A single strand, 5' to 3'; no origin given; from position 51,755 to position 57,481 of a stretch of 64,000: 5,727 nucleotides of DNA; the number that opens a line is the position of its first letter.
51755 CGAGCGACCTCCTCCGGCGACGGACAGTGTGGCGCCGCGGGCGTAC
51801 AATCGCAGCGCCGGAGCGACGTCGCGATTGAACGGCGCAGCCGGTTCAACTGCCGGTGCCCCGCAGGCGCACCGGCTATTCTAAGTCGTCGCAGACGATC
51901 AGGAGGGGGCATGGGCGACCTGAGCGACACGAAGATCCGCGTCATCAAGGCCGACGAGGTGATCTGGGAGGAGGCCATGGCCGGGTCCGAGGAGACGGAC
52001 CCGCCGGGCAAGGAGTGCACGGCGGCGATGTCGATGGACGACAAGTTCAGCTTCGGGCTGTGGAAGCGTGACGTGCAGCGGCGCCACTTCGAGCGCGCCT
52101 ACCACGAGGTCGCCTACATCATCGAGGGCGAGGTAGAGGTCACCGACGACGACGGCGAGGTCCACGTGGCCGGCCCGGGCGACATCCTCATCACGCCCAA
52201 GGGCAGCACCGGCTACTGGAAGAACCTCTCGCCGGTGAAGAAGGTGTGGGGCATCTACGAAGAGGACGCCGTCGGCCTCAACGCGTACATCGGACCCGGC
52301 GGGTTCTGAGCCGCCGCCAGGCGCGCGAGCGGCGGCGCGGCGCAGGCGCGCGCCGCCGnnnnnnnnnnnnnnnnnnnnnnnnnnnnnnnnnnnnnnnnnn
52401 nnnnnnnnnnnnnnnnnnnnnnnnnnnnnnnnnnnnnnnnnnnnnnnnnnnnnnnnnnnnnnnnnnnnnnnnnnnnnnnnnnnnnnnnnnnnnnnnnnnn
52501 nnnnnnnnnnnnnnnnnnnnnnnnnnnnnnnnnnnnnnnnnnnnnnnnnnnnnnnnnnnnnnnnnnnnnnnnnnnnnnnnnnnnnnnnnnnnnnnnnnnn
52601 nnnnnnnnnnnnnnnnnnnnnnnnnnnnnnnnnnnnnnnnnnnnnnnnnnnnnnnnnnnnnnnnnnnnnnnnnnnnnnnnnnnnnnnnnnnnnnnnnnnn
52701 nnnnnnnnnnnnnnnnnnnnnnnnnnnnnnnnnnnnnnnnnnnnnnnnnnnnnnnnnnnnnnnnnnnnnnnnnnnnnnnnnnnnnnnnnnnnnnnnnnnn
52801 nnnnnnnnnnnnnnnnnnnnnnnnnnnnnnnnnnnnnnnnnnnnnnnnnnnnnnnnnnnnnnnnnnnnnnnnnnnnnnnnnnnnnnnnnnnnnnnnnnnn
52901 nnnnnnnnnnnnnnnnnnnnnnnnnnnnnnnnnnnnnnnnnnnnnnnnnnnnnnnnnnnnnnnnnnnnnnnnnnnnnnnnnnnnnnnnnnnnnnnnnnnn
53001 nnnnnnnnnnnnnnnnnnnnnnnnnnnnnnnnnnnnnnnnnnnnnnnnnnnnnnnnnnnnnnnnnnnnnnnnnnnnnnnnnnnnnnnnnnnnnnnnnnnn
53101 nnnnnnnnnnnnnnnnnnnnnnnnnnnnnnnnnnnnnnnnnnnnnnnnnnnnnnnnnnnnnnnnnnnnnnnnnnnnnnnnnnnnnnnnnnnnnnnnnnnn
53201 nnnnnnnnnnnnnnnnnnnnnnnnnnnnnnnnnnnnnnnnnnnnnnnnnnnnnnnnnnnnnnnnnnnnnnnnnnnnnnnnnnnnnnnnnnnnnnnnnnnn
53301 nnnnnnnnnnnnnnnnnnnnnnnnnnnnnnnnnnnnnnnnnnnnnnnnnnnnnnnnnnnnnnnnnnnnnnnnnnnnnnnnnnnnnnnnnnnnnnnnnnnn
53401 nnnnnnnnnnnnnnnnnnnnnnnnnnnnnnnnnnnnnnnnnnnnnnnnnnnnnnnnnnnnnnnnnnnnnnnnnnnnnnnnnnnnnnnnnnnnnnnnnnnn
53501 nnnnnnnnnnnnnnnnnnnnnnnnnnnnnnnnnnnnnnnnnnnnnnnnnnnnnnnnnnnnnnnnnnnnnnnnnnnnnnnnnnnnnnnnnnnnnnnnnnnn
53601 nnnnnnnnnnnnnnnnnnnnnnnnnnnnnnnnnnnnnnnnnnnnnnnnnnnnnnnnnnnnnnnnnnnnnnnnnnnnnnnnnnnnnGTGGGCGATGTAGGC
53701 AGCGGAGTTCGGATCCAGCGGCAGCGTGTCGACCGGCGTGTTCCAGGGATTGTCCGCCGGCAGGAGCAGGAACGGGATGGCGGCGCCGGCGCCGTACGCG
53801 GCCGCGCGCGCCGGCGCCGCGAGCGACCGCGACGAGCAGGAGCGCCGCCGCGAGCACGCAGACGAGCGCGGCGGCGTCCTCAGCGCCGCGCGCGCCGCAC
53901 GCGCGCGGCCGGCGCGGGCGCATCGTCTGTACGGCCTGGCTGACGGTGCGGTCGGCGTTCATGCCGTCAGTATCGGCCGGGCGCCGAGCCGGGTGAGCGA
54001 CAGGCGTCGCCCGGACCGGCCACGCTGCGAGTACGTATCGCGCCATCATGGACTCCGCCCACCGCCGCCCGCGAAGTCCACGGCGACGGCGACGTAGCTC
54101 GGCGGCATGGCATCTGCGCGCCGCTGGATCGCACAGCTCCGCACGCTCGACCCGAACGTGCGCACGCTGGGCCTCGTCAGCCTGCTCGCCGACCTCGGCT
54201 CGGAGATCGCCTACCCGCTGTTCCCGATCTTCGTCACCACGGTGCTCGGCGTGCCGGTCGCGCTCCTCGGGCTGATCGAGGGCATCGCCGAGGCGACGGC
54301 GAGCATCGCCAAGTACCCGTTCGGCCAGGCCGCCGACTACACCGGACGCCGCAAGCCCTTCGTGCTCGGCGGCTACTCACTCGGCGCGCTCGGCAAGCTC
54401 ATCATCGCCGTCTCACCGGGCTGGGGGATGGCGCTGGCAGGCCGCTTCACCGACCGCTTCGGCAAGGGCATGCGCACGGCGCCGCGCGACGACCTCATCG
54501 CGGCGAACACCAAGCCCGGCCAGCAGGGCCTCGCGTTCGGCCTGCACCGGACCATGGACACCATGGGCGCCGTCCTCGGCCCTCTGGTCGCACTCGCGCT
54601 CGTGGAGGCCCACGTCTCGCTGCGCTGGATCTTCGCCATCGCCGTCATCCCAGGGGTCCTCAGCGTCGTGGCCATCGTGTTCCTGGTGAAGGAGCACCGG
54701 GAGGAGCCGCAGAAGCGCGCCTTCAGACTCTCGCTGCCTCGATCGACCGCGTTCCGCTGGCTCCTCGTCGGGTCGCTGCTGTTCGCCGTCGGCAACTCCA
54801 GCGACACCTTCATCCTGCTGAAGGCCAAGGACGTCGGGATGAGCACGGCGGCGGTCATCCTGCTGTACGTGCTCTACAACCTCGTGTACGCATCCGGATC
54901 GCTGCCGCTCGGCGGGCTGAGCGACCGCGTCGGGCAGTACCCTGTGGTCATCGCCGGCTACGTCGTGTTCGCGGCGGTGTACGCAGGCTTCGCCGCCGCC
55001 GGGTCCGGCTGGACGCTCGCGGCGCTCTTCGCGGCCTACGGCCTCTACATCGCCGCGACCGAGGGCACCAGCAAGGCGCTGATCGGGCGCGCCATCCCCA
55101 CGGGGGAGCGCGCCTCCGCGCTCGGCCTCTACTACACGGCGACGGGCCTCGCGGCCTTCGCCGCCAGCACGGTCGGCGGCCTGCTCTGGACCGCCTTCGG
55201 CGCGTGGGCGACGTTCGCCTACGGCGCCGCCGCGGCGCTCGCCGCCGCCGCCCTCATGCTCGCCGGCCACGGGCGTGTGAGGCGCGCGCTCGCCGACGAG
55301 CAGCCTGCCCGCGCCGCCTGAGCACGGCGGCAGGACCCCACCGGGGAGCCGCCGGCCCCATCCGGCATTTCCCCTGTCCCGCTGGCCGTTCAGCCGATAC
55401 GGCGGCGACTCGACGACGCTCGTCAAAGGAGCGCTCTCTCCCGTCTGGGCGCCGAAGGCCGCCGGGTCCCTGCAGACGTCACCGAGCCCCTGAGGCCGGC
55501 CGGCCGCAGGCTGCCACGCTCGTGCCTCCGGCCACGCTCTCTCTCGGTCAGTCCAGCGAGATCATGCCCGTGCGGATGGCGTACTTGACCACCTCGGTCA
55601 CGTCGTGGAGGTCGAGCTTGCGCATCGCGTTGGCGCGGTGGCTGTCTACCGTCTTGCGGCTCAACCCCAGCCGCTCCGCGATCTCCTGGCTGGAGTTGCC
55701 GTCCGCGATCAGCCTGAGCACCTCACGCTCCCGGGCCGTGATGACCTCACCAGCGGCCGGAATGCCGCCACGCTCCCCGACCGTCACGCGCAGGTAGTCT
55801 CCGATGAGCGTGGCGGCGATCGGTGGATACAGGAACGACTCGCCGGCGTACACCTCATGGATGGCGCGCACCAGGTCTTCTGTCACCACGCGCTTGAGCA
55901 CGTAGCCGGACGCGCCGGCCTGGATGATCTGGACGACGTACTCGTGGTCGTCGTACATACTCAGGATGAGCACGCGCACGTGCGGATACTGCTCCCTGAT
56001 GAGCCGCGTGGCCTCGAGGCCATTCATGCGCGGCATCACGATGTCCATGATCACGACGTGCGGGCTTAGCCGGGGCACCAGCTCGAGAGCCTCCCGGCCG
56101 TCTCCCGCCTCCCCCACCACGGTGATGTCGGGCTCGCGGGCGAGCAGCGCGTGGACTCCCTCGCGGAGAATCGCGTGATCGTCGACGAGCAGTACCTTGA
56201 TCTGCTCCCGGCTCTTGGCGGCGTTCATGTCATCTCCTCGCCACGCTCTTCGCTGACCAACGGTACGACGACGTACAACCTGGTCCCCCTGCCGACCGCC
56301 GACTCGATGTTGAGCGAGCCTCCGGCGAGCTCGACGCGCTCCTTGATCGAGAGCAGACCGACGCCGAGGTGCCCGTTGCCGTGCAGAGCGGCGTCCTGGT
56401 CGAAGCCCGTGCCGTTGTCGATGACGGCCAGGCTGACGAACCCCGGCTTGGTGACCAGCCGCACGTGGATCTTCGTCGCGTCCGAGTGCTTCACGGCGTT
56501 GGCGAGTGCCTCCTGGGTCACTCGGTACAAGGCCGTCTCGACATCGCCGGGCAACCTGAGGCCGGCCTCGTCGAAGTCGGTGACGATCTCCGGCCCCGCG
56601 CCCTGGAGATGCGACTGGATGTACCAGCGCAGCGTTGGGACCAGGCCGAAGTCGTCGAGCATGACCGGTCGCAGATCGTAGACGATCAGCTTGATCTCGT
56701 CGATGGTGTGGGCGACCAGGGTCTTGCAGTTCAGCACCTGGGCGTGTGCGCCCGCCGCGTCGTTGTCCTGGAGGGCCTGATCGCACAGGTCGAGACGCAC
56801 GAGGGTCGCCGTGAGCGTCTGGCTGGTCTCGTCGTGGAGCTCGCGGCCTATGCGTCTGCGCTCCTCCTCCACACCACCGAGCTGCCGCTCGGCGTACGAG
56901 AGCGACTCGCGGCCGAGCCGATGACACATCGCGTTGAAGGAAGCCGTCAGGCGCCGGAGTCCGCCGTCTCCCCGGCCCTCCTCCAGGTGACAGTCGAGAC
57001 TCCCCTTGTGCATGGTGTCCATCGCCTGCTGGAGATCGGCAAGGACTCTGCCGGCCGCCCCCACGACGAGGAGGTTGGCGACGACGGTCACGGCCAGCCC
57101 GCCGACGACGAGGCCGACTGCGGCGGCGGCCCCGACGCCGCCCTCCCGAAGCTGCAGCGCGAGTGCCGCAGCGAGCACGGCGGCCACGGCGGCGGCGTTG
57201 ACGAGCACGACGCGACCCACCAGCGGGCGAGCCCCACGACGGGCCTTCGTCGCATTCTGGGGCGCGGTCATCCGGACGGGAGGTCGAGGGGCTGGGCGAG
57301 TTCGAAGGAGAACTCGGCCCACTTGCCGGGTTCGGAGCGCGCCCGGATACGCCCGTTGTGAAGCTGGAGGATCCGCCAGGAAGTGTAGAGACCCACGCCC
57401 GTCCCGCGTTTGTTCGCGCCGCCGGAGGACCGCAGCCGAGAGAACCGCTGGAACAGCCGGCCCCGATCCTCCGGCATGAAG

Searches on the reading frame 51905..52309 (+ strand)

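Call 62: search_protein_families(library=pfam, proteins=[window:51905-52309:+], max_evalue=0.00001)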
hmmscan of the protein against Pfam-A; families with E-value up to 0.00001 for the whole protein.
window:51905-52309:+ (134 aa): 3 families
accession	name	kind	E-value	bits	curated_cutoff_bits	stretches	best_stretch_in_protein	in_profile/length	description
PF05899.18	Cupin_3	-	3.9e-14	52.5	23.5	1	45-114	4-73/74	EutQ-like cupin domain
PF07883.17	Cupin_2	-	7.8e-09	35.6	27.2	1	60-111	13-64/70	Cupin domain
PF06249.18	EutQ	-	4.6e-07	30.2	21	1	47-105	76-133/152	Ethanolamine utilisation protein EutQ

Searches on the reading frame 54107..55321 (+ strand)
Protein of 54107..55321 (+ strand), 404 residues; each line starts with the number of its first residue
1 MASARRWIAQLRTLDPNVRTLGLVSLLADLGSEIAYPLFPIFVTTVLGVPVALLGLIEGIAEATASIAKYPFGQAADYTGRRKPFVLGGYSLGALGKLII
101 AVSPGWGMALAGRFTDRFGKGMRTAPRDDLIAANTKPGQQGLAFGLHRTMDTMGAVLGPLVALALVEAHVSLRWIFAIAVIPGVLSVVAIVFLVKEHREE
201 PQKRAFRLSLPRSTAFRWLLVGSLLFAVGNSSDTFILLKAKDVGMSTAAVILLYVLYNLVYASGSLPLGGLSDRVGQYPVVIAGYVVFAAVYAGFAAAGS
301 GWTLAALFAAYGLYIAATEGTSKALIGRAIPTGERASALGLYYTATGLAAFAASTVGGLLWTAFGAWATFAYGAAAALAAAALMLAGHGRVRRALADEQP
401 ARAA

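Call 62: search_protein_families(library=pfam, proteins=[window:54107-55321:+], max_evalue=0.00001)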
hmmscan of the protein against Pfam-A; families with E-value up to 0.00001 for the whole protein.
window:54107-55321:+ (404 aa): 2 families
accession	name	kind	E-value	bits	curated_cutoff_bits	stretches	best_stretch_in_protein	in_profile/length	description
PF07690.21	MFS_1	-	1.5e-42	146.3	33.4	2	22-234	2-221/347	Major Facilitator Superfamily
PF00083.30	Sugar_tr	-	9.9e-06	25.1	22.3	1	53-193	47-191/452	Sugar (and other) transporter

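Call 74: find_encoding_contigs(protein=window:54107-55321:+, flank=10000, max_places=3)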
Protein window:54107-55321:+ (404 aa): no gene with exactly this product is on record in the collection.

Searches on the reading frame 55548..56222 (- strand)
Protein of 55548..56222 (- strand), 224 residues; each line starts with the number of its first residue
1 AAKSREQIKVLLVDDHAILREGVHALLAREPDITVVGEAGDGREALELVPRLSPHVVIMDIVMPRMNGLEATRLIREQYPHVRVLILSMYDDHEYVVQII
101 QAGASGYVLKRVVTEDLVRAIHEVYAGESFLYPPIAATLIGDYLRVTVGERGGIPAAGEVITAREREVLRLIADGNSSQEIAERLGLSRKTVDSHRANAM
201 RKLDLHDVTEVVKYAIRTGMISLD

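Call 32: search_protein_families(library=ncbifam, proteins=[window:55548-56222:-], max_evalue=0.00001)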
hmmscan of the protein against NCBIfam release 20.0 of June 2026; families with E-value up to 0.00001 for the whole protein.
window:55548-56222:- (224 aa): 91 families (the best 25 are shown)
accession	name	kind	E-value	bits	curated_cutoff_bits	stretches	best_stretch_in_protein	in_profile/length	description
NF052445.1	RespRegMctR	equivalog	5.7e-59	199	300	1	7-220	1-204/205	two-component system response regulator MctR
NF011896.0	PRK15369.1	equivalog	3.6e-49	167.3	242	1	7-221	3-210/211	two component system response regulator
NF047785.1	respo_reg_MadR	equivalog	2e-48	164.5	300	1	8-221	1-209/209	MadR family response regulator transcription factor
NF007935.0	PRK10651.1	equivalog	1.4e-45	155.2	250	1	4-212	3-207/216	two-component system response regulator NarL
NF007018.1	PRK09483.1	equivalog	3.3e-43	147.9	280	1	8-222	2-210/217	UvrY/SirA/GacA family response regulator transcription factor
NF007685.0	PRK10360.1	equivalog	2.2e-37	128.8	258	1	8-212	2-189/196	response regulator transcription factor UhpA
NF007708.0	PRK10403.1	equivalog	7.8e-34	117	343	1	7-206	6-199/215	nitrate/nitrite response regulator protein NarP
NF007403.0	PRK09935.1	equivalog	4.8e-33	114.5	271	1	9-216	5-205/210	fimbria biosynthesis transcriptional regulator FimZ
NF001965.0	PRK00742.1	subfamily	9.7e-25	87.5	293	1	6-113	2-110/357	chemotaxis-specific protein-glutamate methyltransferase CheB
NF007419.0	PRK09958.1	equivalog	1.8e-24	86.5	251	1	10-217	3-200/204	acid-sensing system DNA-binding response regulator EvgA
NF008098.0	PRK10840.1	equivalog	3.7e-23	82.2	235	1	7-214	3-204/216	response regulator transcription factor RcsB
NF041367.1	CheY_Halo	equivalog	5.3e-22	78.4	200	1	10-124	1-113/114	chemotaxis protein CheY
NF006900.1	PRK09390.1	equivalog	9.9e-21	74.2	255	2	7-124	4-119/203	response regulator FixJ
NF008677.0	PRK11697.1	equivalog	2.6e-20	72.8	246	1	8-124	2-115/238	two-component system response regulator BtsR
NF009206.0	PRK12555.1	subfamily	6.2e-20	71.4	342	1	8-110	1-104/340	chemotaxis-specific protein-glutamate methyltransferase CheB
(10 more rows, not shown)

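Call 71: find_encoding_contigs(protein=window:55548-56222:-, flank=10000, max_places=3)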
Protein window:55548-56222:- (224 aa): no gene with exactly this product is on record in the collection.

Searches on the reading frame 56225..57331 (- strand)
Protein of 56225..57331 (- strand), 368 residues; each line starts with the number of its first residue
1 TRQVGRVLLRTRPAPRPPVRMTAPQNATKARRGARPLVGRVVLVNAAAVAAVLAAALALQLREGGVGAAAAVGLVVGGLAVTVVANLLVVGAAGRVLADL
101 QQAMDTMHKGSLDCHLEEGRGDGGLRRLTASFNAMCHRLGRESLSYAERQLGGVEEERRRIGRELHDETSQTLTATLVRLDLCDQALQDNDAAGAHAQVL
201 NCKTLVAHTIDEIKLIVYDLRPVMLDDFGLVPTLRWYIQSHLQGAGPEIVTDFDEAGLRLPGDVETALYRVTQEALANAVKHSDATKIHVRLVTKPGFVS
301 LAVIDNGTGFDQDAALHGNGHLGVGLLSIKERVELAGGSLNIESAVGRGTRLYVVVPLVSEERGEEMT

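Call 32: search_protein_families(library=ncbifam, proteins=[window:56225-57331:-], max_evalue=0.00001)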
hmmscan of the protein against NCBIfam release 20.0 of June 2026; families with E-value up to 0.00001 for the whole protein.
window:56225-57331:- (368 aa): 13 families
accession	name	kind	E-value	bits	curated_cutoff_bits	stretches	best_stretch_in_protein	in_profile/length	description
NF052443.1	SensHisKinMctS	equivalog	1.2e-40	139.2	700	1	147-361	240-451/457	two-component system sensor histidine kinase MctS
NF052531.1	Strep_LiaS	equivalog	3.8e-34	118.4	450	1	76-359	51-328/328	envelope stress sensor histidine kinase LiaS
NF008649.0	PRK11644.1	equivalog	5.7e-30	104.5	408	1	145-359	291-497/499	signal transduction histidine-protein kinase/phosphatase UhpB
NF047786.1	his_kin_MadS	equivalog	2.6e-19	69.6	500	1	143-357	217-434/434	MadS family sensor histidine kinase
NF008184.0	PRK10935.1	equivalog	3.8e-19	68.7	553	1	156-360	362-561/565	nitrate/nitrite two-component system sensor histidine kinase NarQ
NF007896.0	PRK10600.1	equivalog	6.2e-16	58.2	578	1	148-355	382-582/598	nitrate/nitrite two-component system sensor histidine kinase NarX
NF040691.1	MtrAB_MtrB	equivalog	4.5e-08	32.5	450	0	269-362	389-496/507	MtrAB system histidine kinase MtrB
NF047322.1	HK_morpho_MacS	equivalog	1.2e-07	31.3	300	1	88-357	113-367/367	MacS family sensor histidine kinase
NF033092.0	HK_WalK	equivalog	4.7e-07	28.8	725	0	268-357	489-593/594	cell wall metabolism sensor histidine kinase WalK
NF047874.1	MASE3_PAS_HK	subfamily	1.1e-06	27.8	560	0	276-361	528-627/655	MASE3 domain-containing sensor histidine kinase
TIGR02966.1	phoR_proteo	equivalog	1.3e-06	27.7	334.2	0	239-352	203-329/333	phosphate regulon sensor histidine kinase PhoR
TIGR01386.1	cztS_silS_copS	subfamily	2e-06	27.1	292.55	0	72-139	167-234/457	heavy metal sensor histidine kinase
NF008298.1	PRK11086.1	subfamily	5.2e-06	25.2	520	1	275-360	435-527/529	DcuS/MalK family sensor histidine kinase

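Call 73: find_encoding_contigs(protein=window:56225-57331:-, flank=10000, max_places=3)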
Protein window:56225-57331:- (368 aa): no gene with exactly this product is on record in the collection.
